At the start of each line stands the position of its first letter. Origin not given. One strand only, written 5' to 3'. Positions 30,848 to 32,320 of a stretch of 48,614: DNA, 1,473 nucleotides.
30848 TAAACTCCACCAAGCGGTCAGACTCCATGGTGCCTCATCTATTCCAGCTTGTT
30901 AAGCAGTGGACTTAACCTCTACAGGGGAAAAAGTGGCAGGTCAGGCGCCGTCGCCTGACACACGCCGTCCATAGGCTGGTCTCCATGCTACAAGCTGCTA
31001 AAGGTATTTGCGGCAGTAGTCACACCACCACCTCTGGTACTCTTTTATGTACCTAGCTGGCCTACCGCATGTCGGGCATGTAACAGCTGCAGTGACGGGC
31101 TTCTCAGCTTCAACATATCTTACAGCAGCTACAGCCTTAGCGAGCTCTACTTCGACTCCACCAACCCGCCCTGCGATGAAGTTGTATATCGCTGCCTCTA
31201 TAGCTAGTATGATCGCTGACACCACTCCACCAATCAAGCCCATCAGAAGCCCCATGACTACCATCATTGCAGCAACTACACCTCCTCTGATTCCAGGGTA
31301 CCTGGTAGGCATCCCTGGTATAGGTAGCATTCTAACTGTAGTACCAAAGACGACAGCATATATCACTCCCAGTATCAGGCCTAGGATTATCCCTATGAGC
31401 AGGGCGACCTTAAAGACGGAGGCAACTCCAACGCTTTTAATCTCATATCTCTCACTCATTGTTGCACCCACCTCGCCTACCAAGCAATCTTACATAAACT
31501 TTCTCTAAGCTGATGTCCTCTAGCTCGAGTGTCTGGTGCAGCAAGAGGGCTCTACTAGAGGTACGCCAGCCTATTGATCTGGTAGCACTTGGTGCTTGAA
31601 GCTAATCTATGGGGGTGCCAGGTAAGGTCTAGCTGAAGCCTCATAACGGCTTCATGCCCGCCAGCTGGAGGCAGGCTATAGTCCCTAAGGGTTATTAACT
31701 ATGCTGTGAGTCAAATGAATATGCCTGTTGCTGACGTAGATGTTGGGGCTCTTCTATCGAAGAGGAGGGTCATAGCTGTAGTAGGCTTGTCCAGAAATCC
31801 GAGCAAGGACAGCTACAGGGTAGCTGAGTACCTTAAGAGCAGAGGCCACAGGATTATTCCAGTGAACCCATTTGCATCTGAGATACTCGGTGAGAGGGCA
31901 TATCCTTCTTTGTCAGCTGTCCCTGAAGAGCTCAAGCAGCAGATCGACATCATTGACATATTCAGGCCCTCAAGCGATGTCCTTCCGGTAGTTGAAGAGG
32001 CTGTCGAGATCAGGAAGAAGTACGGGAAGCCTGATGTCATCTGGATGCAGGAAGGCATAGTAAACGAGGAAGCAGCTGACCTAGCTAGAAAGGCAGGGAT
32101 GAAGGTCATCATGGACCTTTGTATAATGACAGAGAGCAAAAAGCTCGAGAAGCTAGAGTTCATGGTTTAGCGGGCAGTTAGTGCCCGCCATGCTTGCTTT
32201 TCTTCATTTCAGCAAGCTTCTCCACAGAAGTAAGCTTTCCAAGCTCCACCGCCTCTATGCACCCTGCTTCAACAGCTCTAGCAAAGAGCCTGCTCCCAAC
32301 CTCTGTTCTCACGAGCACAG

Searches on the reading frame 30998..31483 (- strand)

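Call 41: search_protein_families(library=pfam, proteins=[window:30998-31483:-], max_evalue=0.00001)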
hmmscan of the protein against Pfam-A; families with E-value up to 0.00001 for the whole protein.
window:30998-31483:- (161 aa): 1 family
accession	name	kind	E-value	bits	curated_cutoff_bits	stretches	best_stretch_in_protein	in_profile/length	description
PF12089.13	DUF3566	-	4.3e-07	30.7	22.2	0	71-115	73-117/118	Transmembrane domain of unknown function (DUF3566)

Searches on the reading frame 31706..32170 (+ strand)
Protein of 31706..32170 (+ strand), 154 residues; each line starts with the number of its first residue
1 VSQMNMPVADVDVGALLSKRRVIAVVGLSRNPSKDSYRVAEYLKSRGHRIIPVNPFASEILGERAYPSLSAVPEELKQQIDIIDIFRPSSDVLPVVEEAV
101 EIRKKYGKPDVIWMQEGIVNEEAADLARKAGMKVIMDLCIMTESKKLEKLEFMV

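Call 4: search_protein_families(library=pfam, proteins=[window:31706-32170:+], max_evalue=0.01)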
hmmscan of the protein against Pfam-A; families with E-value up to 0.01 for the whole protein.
window:31706-32170:+ (154 aa): 2 families
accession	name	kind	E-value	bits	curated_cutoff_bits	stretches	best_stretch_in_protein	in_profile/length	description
PF13380.12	CoA_binding_2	-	8.1e-40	136.3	22.8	1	21-143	1-114/116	CoA binding domain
PF02629.25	CoA_binding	-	1.5e-05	26.1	22.3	1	21-101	4-85/97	CoA binding domain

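Call 5: search_protein_families(library=ncbifam, proteins=[window:31706-32170:+], max_evalue=0.01)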
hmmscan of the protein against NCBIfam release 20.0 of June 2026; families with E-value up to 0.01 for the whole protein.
window:31706-32170:+ (154 aa): 4 families
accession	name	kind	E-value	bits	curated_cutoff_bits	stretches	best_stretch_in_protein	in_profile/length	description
NF045494.1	AcCoALig_Archglob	equivalog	4.7e-15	55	1200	1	16-105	220-307/665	acetate--CoA ligase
TIGR02717.1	AcCoA-syn-alpha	equivalog_domain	1.2e-09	37.3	567.15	1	19-101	6-86/447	acetate--CoA ligase alpha subunit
NF045492.1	HydPropCoALig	equivalog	2.8e-06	26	1300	1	19-87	253-323/700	3-hydroxypropionate--CoA ligase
NF006404.0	PRK08652.1-2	equivalog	0.0012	17.8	348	1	71-133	205-265/332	acetylornithine deacetylase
